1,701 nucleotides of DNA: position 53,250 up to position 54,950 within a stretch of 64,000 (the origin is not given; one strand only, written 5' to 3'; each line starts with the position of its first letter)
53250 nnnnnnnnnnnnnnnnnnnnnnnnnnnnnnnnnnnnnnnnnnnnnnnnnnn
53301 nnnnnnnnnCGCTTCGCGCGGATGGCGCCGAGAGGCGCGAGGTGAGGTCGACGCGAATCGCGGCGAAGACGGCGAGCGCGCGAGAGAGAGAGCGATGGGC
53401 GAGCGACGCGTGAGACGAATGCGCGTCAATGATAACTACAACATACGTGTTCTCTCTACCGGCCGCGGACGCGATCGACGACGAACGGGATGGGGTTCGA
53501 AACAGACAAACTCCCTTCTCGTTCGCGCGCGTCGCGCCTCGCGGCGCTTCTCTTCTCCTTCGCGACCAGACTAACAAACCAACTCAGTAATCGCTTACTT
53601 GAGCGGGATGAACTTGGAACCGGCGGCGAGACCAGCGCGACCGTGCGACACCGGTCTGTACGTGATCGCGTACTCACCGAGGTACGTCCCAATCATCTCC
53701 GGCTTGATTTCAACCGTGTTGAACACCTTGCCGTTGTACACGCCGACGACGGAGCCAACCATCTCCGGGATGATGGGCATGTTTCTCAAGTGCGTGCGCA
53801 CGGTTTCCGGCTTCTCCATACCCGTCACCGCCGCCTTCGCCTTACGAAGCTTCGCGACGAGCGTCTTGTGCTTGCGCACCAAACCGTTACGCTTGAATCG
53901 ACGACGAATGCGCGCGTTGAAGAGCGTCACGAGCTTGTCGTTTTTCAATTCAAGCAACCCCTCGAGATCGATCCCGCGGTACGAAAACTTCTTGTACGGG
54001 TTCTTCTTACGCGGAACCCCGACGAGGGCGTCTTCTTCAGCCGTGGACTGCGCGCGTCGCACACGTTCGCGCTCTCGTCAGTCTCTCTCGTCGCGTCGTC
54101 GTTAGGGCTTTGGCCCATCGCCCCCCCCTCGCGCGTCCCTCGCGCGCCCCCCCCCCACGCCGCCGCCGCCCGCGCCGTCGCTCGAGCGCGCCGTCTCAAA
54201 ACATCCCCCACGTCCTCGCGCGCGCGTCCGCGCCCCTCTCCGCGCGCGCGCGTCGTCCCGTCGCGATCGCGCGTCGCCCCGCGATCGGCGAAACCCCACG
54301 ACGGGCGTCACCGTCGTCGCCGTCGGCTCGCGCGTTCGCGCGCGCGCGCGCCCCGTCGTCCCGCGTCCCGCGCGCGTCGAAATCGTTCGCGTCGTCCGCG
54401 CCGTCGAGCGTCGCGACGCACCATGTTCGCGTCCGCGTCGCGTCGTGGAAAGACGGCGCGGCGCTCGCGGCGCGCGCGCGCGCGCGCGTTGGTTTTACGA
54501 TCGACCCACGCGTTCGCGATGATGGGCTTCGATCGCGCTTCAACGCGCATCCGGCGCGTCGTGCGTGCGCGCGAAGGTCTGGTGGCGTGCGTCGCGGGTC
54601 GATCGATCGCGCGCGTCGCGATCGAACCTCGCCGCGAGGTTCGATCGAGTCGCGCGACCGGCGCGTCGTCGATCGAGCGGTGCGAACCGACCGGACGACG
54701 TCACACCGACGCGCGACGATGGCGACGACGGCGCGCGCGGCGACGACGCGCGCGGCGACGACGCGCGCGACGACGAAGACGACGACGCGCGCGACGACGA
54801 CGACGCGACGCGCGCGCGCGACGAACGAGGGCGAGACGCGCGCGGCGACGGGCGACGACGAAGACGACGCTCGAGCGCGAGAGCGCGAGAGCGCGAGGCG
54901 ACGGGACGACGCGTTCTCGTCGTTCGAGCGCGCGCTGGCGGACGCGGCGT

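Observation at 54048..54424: RPS15 appears to have a first coding exon consisting only of the ATG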

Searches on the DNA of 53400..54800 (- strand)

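Call 24: search_rna_families(source=window, start=53400, end=54800, threshold=evalue, max_evalue=1)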
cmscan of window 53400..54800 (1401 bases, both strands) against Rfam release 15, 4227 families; matches with E-value up to 1: 7.
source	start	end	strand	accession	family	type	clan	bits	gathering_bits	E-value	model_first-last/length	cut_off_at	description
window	54609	54657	+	RF04076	mir-H11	Gene; miRNA;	-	31.6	70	0.0017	1-72/72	no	mir-H11 microRNA precursor family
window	54609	54657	-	RF04076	mir-H11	Gene; miRNA;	-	30.7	70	0.0029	1-72/72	no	mir-H11 microRNA precursor family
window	54526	54645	+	RF01400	istR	Gene; antitoxin;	-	26.4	45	0.0078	1-130/130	no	istR Hfq binding RNA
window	54610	54656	+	RF04104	MIR918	Gene; miRNA;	-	26.3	268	0.033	1-265/265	no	MIR918 microRNA precursor family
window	54600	54663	-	RF03934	mir-m107-1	Gene; miRNA;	-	22.6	83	0.27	1-65/65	no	mir-m107-1 microRNA precursor family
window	54600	54663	+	RF03934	mir-m107-1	Gene; miRNA;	-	21.4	83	0.54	1-65/65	no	mir-m107-1 microRNA precursor family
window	54603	54661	-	RF01038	mir-1307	Gene; miRNA;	-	20.5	69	0.85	1-90/90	no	mir-1307 microRNA precursor family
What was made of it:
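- Tried and rejected: Rfam gave no hits in the intron, only weak miRNA-like hits on an intergenic palindrome at 54600-54663 (call 24).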

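Call 65: search_rna_families(sources=[L007, L011, L015, L016, L005, L026], threshold=evalue, max_evalue=0.01)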
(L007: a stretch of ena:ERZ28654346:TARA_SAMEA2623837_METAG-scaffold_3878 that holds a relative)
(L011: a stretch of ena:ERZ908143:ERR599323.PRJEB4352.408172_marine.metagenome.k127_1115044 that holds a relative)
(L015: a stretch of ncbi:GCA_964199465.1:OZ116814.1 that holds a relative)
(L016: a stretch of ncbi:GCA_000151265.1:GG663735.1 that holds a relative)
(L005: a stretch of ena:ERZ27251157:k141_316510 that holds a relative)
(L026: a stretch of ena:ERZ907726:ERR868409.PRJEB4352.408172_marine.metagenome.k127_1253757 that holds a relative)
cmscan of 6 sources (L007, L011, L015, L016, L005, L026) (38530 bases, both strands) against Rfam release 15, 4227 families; matches with E-value up to 0.01: 1.
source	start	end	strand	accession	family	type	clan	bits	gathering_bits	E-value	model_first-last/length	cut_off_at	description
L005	2217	2275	+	RF03816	MIR6297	Gene; miRNA;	-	35.1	114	0.0058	1-107/107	no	MIR6297 microRNA precursor family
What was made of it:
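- On Intron-hosted snoRNA gene: There were no Rfam hits in the intron at E<=1 (call 24), and none in six orthologous loci at E<=0.01 (call 65).
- Tried and rejected: Nothing was found in orthologous introns (call 65).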
